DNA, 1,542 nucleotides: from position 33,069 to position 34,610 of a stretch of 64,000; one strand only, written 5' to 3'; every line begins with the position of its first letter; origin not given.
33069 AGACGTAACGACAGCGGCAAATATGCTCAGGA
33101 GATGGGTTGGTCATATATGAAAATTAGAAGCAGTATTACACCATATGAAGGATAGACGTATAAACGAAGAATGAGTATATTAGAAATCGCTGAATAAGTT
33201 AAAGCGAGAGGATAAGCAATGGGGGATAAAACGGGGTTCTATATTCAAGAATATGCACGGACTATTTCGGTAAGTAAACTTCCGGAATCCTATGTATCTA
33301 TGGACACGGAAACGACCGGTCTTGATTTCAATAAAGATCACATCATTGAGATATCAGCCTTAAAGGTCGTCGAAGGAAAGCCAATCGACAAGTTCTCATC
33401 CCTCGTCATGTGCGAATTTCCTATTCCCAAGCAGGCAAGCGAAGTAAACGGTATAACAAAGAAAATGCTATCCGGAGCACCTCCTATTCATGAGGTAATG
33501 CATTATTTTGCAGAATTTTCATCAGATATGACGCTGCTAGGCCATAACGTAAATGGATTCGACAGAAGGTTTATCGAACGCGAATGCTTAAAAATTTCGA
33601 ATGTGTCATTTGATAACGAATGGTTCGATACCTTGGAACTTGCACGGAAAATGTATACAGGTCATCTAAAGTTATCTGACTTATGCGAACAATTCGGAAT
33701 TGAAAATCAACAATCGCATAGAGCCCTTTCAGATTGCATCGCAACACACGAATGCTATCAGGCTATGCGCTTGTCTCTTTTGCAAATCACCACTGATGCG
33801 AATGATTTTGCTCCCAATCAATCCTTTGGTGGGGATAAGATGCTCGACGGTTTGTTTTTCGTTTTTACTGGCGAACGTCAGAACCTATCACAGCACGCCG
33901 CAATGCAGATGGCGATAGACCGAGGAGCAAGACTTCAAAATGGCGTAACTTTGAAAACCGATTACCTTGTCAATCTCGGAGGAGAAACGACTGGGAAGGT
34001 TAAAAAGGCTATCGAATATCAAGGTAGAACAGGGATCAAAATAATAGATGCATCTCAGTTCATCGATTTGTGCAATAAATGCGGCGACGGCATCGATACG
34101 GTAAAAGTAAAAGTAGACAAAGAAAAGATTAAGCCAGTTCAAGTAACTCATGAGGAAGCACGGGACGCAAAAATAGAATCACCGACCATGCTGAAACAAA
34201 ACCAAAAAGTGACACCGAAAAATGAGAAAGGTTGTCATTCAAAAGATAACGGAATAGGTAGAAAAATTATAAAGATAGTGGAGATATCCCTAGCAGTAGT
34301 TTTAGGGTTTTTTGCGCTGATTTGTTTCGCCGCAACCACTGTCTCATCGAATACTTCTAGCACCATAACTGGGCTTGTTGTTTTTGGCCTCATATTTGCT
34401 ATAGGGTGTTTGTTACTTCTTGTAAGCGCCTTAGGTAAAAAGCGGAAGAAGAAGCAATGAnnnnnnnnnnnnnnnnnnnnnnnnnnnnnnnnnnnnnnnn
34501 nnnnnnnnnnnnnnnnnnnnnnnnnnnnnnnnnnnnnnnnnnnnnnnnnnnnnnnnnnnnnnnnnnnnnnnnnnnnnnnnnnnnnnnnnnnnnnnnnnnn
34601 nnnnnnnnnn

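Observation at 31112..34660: Satellite cargo: a PASTA lipoprotein plus two membrane-tethered DNA-end modules (HIRAN-TM and DEDDh exonuclease-BRCT-TM), a candidate undescribed exclusion or defence system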

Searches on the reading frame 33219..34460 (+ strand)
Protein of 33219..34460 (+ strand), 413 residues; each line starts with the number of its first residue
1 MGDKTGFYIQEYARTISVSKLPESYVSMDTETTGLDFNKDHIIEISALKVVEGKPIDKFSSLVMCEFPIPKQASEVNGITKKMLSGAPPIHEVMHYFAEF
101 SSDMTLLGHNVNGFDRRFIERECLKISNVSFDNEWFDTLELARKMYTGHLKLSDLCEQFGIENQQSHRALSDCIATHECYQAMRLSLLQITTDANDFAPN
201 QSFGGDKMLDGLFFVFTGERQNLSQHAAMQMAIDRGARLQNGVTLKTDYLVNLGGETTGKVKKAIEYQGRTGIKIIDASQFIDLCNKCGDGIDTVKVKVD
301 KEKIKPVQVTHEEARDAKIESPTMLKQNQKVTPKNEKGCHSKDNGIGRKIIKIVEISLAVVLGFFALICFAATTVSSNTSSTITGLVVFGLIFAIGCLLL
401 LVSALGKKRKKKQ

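Call 5: search_protein_families(library=pfam, proteins=[window:33219-34460:+], max_evalue=0.1)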
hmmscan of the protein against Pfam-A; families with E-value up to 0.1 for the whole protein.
window:33219-34460:+ (413 aa): 4 families
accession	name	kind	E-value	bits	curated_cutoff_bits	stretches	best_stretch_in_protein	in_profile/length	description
PF00929.31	RNase_T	-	5e-32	112.1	24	1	26-178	1-162/164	Exonuclease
PF13482.12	RNase_H_2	-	6.5e-06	26.6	22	1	28-180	3-134/165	RNase_H superfamily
PF00533.33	BRCT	-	0.021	15.5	21.3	1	209-270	6-67/78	BRCA1 C Terminus (BRCT) domain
PF21762.3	DEDDh_C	-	0.088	13.4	27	0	101-180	105-185/188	DNA polymerase III subunit epsilon-like, C-terminal domain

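Call 6: search_protein_families(library=padloc, proteins=[window:33219-34460:+], max_evalue=0.1)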
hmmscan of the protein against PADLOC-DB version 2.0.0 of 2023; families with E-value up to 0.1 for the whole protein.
window:33219-34460:+ (413 aa): 4 families
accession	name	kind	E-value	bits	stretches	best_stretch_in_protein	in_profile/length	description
PDLC01247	DEDDh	-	5.2e-40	135.3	1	27-181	2-139/139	"CAS-I,CAS-II,CAS-III,CAS-IV,CAS-V,CAS-VI; associated"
PDLC05027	PDC-S48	-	3.9e-32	109.8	2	24-179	5-162/411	-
PDLC05028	PDC-S48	-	9.8e-20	68.6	1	23-178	18-174/512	-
PDLC03802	RTasHel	-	6.9e-07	26.5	1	26-175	402-509/675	DRT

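Call 8: search_protein_families(library=phrogs, proteins=[window:33219-34460:+], max_evalue=0.001)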
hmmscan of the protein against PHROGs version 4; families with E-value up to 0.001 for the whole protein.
window:33219-34460:+ (413 aa): 6 families
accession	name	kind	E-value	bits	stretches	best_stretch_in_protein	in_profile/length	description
phrog_192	-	DNA, RNA and nucleotide metabolism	4.5e-52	178.7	1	18-288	101-367/397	DNA polymerase exonuclease subunit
phrog_14632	-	DNA, RNA and nucleotide metabolism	9.4e-33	114.5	1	23-181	82-240/380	DNA polymerase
phrog_17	-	DNA, RNA and nucleotide metabolism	2.2e-09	36.8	1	23-184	670-825/1445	DNA polymerase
phrog_2561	-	DNA, RNA and nucleotide metabolism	4e-09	37.9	1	210-286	90-161/167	DNA ligase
phrog_3869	-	DNA, RNA and nucleotide metabolism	1.2e-06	28.3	1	201-284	573-652/656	NAD-dependent DNA ligase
phrog_403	-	DNA, RNA and nucleotide metabolism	8.8e-05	22.5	1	105-169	143-208/321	DNA polymerase exonuclease subunit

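Call 15: find_homologous_proteins(query=window:33219-34460:+, max_evalue=0.00001)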
Query window:33219-34460:+ (413 aa): 619 proteins with E <= 0.00001 among 5697 candidates; the best 120 are listed.
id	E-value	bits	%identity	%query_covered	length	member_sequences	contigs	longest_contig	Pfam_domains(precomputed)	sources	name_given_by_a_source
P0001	9.9e-275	929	100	100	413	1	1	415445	PF00929.32,PF13482.13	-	-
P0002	2.2e-123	430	60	80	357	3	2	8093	PF00929.32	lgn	-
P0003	9.2e-75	270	48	66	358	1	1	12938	PF00929.32,PF00533.34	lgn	-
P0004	2.5e-72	262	47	66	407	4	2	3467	PF00929.32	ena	-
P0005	3.3e-70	255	40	86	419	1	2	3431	PF00929.32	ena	-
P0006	3.6e-69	252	40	87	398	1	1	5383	PF00929.32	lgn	-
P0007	5.1e-69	252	39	92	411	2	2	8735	PF00929.32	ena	-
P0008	1.0e-68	251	46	65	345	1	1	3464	PF00929.32,PF00533.34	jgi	jgi:DNA polymerase III epsilon subunit family exonuclease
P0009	2.9e-68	249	47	66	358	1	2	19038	PF00929.32,PF00533.34,PF12738.14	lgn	-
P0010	4.3e-68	248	47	65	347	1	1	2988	PF13240.12,PF00929.32,PF00533.34,PF12738.14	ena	-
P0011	2.9e-64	236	38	86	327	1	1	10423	PF00929.32,PF16473.12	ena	-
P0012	7.6e-62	228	34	55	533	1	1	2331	PF00929.32,PF01612.27,PF18136.7,PF00533.34,PF13482.13,PF16473.12,PF21762.4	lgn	-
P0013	9.2e-62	228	47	65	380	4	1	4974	PF00929.32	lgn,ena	-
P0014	3.9e-61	226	44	65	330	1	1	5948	PF00929.32,PF12738.14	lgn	-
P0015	4.7e-61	225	40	94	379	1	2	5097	PF00929.32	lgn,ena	-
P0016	1.1e-60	224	39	95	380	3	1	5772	PF00929.32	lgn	-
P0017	2.5e-59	220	43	65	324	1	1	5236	PF00929.32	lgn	-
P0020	2.1e-55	207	37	73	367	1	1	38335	PF00929.32,PF16473.12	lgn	-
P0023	9.2e-44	168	53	39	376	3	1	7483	PF00929.32,PF00533.34,PF13482.13,PF03104.26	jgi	jgi:DNA polymerase-3 subunit alpha (Gram-positive type)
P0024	5.1e-39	153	48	39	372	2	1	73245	PF00929.32,PF00533.34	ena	-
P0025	2.5e-37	147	36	64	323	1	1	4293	PF00929.32,PF00533.34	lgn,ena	-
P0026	3.7e-37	147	35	57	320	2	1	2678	PF00929.32,PF00533.34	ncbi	-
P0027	8.5e-37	145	36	65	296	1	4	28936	PF00929.32,PF00533.34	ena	-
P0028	8.0e-36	142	39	40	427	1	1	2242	PF00929.32,PF00533.34,PF13482.13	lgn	-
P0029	8.3e-36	142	35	68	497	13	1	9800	PF00929.32,PF00533.34,PF13482.13,PF16473.12,PF21762.4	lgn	-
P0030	2.9e-35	140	33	64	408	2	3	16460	PF00929.32,PF00533.34,PF13482.13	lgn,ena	-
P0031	1.3e-34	138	35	65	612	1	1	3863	PF00929.32,PF00533.34,PF13482.13,PF16473.12,PF21762.4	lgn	-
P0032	1.6e-34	138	35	64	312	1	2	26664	PF00929.32,PF00533.34,PF16473.12,PF21762.4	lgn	-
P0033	2.7e-34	137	34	57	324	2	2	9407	PF00929.32,PF00533.34,PF16473.12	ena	-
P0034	3.2e-34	137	42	41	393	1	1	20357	PF00929.32,PF00533.34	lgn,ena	-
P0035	4.0e-34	137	41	41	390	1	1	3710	PF00929.32,PF00533.34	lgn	-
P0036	4.3e-34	137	33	66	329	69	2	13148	PF00929.32,PF00533.34,PF13482.13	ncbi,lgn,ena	-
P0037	4.9e-34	136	39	40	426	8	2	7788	PF00929.32,PF00533.34,PF13482.13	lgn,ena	-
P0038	7.0e-34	136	33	64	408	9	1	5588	PF00929.32,PF00533.34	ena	-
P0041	1.1e-33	135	44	39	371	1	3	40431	PF00929.32,PF00533.34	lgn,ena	-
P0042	2.4e-33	134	34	67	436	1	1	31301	PF00929.32,PF00533.34,PF13482.13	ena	-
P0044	3.0e-33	134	36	57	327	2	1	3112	PF00929.32,PF00533.34,PF13482.13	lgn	-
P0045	3.1e-33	134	34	67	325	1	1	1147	PF00929.32,PF00533.34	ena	-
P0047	5.3e-33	133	34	59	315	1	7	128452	PF00929.32,PF00533.34,PF16473.12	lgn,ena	-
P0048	5.9e-33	133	35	65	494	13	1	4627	PF00929.32,PF00533.34,PF13482.13,PF21762.4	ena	-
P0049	8.9e-33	132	34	65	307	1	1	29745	PF00929.32,PF00533.34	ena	-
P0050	1.5e-32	132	33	69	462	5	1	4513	PF00929.32,PF00533.34,PF21762.4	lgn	-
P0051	1.5e-32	131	33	66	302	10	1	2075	PF00929.32,PF00533.34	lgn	-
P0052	1.7e-32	131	35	65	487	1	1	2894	PF00929.32,PF00533.34,PF13482.13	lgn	-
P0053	1.7e-32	131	34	67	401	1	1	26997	PF00929.32,PF00533.34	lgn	-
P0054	1.7e-32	131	35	65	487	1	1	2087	PF00929.32,PF00533.34,PF13482.13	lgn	-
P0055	1.8e-32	131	43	40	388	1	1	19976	PF00929.32,PF00533.34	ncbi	-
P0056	3.0e-32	130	36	61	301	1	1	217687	PF00929.32,PF00533.34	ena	-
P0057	3.1e-32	130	33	65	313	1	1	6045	PF00929.32,PF00533.34,PF13482.13,PF16473.12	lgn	-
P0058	5.6e-32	130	34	58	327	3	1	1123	PF00929.32,PF00533.34,PF13482.13,PF16473.12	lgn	-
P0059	5.7e-32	130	34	66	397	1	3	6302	PF00929.32,PF00533.34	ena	-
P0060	5.7e-32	130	34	58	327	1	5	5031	PF00929.32,PF00533.34,PF13482.13,PF16473.12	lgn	-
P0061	7.1e-32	129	33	65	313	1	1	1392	PF00929.32,PF00533.34,PF13482.13,PF16473.12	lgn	-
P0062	8.0e-32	129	33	65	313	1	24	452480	PF00929.32,PF00533.34,PF13482.13,PF16473.12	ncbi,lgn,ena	-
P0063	1.1e-31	129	33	59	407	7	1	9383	PF00929.32,PF01612.27,PF00533.34,PF13482.13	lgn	-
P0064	2.0e-31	128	35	57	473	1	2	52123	PF00929.32,PF00533.34,PF13482.13,PF03104.26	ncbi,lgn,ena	-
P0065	2.0e-31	128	33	65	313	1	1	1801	PF00929.32,PF00533.34,PF13482.13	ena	-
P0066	2.2e-31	128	30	70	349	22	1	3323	PF00929.32,PF00533.34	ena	-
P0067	2.9e-31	127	34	65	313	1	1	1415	PF00929.32,PF00533.34,PF13482.13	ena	-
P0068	3.5e-31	127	35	65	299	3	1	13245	PF00929.32,PF00533.34,PF13482.13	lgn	-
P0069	4.5e-31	127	34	65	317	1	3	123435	PF00929.32,PF00533.34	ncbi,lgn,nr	ncbi:MAG: exonuclease [Lachnospiraceae bacterium]|nr:exonuclease [Lachnospiraceae bacterium]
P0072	6.5e-31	126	32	58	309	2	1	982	PF00929.32,PF00533.34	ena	-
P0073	9.6e-31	126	41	41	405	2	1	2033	PF00929.32,PF00533.34,PF13482.13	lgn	-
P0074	1.2e-30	125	32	66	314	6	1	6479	PF00929.32,PF01612.27,PF00533.34,PF13482.13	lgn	-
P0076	1.5e-30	125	34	65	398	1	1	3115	PF00929.32,PF00533.34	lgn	-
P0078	2.9e-30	124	33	60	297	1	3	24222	PF00929.32,PF00533.34,PF13482.13,PF16473.12,PF21762.4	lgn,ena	-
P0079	3.3e-30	124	34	64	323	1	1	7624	PF00929.32,PF00533.34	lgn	-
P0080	3.8e-30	124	35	57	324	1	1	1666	PF00929.32,PF00533.34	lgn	-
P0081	4.1e-30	123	33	64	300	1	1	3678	PF00929.32,PF01612.27,PF00533.34,PF21762.4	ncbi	-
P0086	7.1e-30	123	32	65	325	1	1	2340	PF00929.32,PF00533.34,PF13482.13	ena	-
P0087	7.6e-30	123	31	68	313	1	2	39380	PF00929.32,PF00533.34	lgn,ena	-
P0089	9.2e-30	122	35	65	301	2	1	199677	PF00929.32,PF00533.34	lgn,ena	-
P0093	1.0e-29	122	36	68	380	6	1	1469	PF00929.32,PF00533.34,PF13482.13,PF16473.12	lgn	-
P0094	1.2e-29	122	34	59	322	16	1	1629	PF00929.32,PF00533.34,PF21762.4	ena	-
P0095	1.4e-29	122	41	40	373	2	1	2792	PF00929.32,PF00533.34,PF16473.12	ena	-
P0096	1.5e-29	122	35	63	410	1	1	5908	PF00929.32,PF00533.34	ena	-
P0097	1.6e-29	122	34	63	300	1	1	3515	PF00929.32,PF00533.34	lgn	-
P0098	2.3e-29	121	41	39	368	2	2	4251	PF00929.32,PF00533.34,PF13482.13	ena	-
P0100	2.6e-29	121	34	65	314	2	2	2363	PF00929.32,PF00533.34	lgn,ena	-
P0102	3.1e-29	121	40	39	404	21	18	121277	PF00929.32,PF00533.34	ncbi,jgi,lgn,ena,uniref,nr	ncbi:exonuclease domain-containing protein [Ruminococcus sp. 210702-SL.1.03]|uniref:exonuclease doma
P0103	5.1e-29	120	33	65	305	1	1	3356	PF00929.32,PF00533.34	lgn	-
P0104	7.3e-29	119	32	66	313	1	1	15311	PF00929.32,PF00533.34,PF16473.12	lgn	-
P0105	8.7e-29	119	31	65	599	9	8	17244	PF00929.32,PF00533.34,PF13482.13,PF16473.12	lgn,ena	-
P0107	1.4e-28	118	32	66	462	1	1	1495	PF00929.32,PF00533.34,PF13482.13,PF21762.4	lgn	-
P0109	2.3e-28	118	38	40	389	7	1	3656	PF00929.32,PF00533.34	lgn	-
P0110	2.3e-28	118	33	65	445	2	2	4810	PF00929.32,PF00533.34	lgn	-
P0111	2.6e-28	118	32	64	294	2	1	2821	PF00929.32,PF01612.27,PF00533.34,PF13482.13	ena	-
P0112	3.1e-28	117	32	66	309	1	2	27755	PF00929.32,PF01612.27,PF00533.34,PF13482.13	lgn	-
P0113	3.2e-28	117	31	64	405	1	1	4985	PF00929.32,PF00533.34,PF13482.13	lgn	-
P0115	3.9e-28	117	34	64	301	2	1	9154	PF00929.32,PF01612.27,PF00533.34,PF13482.13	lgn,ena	-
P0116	4.1e-28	117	34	64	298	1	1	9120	PF00929.32,PF01612.27,PF00533.34,PF13482.13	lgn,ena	-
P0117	5.5e-28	116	33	65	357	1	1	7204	PF00929.32,PF01612.27,PF00533.34,PF21762.4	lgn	-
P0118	5.7e-28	116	38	42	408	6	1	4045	PF00929.32,PF00533.34,PF13482.13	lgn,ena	-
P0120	8.0e-28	116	33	65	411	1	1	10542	PF00929.32,PF00533.34,PF13482.13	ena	-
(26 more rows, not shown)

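Call 18: find_encoding_contigs(protein=P0002, flank=8000, max_places=4)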
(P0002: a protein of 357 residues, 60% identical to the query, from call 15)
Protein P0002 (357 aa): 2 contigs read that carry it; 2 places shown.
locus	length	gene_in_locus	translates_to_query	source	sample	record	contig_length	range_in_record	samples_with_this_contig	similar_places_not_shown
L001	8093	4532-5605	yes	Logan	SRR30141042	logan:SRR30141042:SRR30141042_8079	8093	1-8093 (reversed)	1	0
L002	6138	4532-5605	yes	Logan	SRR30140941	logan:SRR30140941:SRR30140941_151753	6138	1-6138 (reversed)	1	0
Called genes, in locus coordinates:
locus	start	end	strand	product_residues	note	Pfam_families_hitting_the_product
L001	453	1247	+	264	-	PF09407:AbiEi_1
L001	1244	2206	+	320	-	PF08843:AbiEii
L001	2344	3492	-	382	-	-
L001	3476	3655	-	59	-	-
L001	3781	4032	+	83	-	PF09851:SHOCT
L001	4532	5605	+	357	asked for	PF00929:RNase_T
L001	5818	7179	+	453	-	PF13250:SNIPE, PF10544:T5orf172, PF13455:MUG113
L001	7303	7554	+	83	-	-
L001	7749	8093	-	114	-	?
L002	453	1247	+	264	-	PF09407:AbiEi_1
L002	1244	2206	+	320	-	PF08843:AbiEii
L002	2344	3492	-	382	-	-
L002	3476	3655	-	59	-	-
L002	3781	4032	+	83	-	PF09851:SHOCT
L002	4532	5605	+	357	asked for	PF00929:RNase_T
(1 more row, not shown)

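Call 19: find_encoding_contigs(protein=P0003, flank=8000, max_places=4)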
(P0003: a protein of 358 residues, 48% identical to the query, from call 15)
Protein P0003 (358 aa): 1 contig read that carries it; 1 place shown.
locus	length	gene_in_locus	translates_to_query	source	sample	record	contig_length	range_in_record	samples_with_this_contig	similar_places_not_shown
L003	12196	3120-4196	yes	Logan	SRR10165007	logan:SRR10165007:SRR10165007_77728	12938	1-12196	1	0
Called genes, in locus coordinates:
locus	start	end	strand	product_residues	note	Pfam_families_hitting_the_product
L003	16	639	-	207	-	PF04404:ERF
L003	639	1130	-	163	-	-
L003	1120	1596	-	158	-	PF05866:RusA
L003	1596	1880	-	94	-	-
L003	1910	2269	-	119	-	-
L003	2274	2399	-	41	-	-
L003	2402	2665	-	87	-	PF01381:HTH_3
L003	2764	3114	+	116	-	PF01381:HTH_3, PF12844:HTH_19, PF13560:HTH_31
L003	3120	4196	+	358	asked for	PF00929:RNase_T, PF00533:BRCT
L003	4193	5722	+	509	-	PF00239:Resolvase, PF07508:Recombinase, PF13408:Zn_ribbon_recom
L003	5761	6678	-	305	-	PF25309:ELLD, PF01471:PG_binding_1 (faint)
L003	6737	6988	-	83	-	PF16945:Phage_r1t_holin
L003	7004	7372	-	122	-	-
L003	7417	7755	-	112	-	-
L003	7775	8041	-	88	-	-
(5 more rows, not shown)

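Call 20: find_encoding_contigs(protein=P0020, flank=8000, max_places=4)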
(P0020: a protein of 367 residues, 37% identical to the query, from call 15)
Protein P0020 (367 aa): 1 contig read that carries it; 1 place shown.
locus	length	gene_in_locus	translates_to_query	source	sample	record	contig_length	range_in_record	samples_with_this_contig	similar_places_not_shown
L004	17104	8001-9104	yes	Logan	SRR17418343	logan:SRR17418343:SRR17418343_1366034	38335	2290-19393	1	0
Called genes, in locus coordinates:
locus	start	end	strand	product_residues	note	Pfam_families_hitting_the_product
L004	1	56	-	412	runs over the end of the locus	PF02195:ParB_N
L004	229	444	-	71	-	-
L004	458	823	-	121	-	-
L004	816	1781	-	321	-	PF14297:Lin1244_N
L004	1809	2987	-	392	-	PF00589:Phage_integrase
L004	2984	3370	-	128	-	-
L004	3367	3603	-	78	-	-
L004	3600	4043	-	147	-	PF24746:DUF7694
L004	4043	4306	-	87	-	-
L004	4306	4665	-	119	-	PF14359:DUF4406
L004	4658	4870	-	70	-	-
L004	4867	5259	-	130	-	PF00249:Myb_DNA-binding (weak)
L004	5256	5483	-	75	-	-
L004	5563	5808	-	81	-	-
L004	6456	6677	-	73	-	-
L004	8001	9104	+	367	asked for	PF00929:RNase_T, PF16473:Rv2179c-like (weak)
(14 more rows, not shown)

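Call 25: search_dna_similar(query=window:33219-34457:+, collection=phages, mode=protein, max_rows=25, max_evalue=1e-10)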
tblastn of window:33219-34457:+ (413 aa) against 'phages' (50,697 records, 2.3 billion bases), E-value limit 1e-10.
Records with a match: 59; places in all: 59; records where one place covers at least 80% of the query: 0.
Best place of each record, by identity: <60% 59.
By first word of the organism name: Clostridium 20; Bacteriophage 16; Clostridioides 4; Bacillus 4; Campylobacter 3; Listeria 3; Streptococcus 2; Staphylococcus 2; Enterococcus 2; Helicobacter 1; and 2 more.
By host as written in the record: - 23; Clostridium difficile 8; Listeria monocytogenes 3; Bacillus subtilis 3; Streptococcus suis 8067 2; Clostridium tetani ATCC 9441 2; Clostridium tetani ATCC 19406 2; Clostridium tetani C2 2; and 13 more.
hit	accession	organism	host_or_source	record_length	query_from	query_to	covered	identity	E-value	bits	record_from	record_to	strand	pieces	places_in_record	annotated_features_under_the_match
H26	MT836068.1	Bacteriophage sp.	human fecal samples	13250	17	286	65%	36.9%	4e-41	161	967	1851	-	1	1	record has no annotation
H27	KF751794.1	Campylobacter phage CJIE4-2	Campylobacter jejuni subsp. jejuni ...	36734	17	284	65%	29.7%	1e-20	100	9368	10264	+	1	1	dnaQ: DNA polymerase III PolC, epsilon subunit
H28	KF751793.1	Campylobacter phage CJIE4-1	Campylobacter jejuni subsp. jejuni ...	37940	17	284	65%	29.7%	1e-20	100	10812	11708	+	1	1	dnaQ: DNA polymerase III PolC, epsilon subunit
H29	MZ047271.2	Campylobacter phage PC10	Campylobacter jejuni L26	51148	17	284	65%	29.7%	1e-20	100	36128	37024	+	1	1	polC: DNA polymerase III PolC-type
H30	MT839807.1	Bacteriophage sp.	human fecal samples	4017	25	284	63%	30.0%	5e-27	119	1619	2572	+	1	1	record has no annotation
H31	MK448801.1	Streptococcus phage Javan549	Streptococcus suis 8067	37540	21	284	64%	25.9%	2e-13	78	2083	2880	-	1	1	exonuclease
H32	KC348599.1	Streptococcus phage phi30c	Streptococcus suis 8067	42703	21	284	64%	25.9%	2e-13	78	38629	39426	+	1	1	putative exonuclease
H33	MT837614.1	Bacteriophage sp.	human fecal samples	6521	24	207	45%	36.7%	1e-20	100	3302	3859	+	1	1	record has no annotation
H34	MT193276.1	Clostridioides phage JD033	Clostridioides difficile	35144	15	184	41%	39.0%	2e-21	102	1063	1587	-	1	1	DNA polymerase III alpha subunit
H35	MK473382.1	Clostridium phage JD032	Clostridioides difficile TW69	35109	15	184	41%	39.0%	3e-21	102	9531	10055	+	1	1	3'-5' exonuclease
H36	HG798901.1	Clostridium phage phiCDHM11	-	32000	15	184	41%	39.0%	6e-21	101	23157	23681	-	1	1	phiCDHM11_gp33: conserved hypothetical protein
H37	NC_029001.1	Clostridium phage phiCDHM11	-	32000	15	184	41%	39.0%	6e-21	101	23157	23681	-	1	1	phiCDHM11_gp33: DNA polymerase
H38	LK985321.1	Clostridium phage phiCDHM14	-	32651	15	184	41%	39.0%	6e-21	101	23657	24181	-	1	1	phiCDHM14_gp36: putative endonuclease protein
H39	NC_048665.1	Clostridium phage phiCDHM14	-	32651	15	184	41%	39.0%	6e-21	101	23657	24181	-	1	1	phiCDHM14_gp36: DNA polymerase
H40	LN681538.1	Clostridium phage phiCD481-1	Clostridium difficile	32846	15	184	41%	39.0%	6e-21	101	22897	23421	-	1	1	conserved protein of unknown function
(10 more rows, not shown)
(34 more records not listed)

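Call 41: find_encoding_contigs(protein=P0011, flank=8000, max_places=3)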
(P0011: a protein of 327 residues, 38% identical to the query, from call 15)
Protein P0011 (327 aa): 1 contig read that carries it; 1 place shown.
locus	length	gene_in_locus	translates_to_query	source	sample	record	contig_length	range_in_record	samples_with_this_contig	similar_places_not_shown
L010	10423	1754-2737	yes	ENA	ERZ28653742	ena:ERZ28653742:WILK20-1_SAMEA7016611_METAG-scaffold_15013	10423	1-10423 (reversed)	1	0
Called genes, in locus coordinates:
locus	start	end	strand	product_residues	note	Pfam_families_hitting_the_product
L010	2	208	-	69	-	?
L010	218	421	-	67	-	-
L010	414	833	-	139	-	-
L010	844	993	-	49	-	-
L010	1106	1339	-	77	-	-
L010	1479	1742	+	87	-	-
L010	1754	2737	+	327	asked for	PF16473:Rv2179c-like (weak), PF00929:RNase_T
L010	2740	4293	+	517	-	PF00239:Resolvase, PF07508:Recombinase, PF13408:Zn_ribbon_recom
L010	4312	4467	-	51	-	-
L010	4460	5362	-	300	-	PF01510:Amidase_2, PF18885:DUF5648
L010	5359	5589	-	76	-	PF16945:Phage_r1t_holin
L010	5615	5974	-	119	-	-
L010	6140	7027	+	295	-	PF14659:Phage_int_SAM_3 (weak), PF00589:Phage_integrase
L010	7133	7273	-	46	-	-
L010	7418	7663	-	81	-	-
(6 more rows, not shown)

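Call 42: find_encoding_contigs(protein=P0007, flank=8000, max_places=3)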
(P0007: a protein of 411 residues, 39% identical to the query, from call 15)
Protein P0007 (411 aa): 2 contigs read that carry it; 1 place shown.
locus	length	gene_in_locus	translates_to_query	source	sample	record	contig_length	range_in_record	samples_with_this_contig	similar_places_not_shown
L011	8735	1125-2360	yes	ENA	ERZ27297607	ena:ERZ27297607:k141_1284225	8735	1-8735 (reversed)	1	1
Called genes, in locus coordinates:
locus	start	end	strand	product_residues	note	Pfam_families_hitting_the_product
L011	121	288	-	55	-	-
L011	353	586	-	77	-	PF13560:HTH_31, PF12844:HTH_19, PF01381:HTH_3, PF13443:HTH_26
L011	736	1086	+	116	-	PF12844:HTH_19, PF13560:HTH_31, PF01381:HTH_3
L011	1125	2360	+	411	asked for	PF00929:RNase_T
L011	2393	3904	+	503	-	PF00239:Resolvase, PF07508:Recombinase, PF13408:Zn_ribbon_recom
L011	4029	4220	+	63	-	-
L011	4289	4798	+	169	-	-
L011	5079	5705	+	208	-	-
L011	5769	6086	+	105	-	-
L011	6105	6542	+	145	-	-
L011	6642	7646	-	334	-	PF26125:AcrVA2-like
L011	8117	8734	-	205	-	?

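Call 47: find_encoding_contigs(protein=P0001, flank=2000, max_places=3)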
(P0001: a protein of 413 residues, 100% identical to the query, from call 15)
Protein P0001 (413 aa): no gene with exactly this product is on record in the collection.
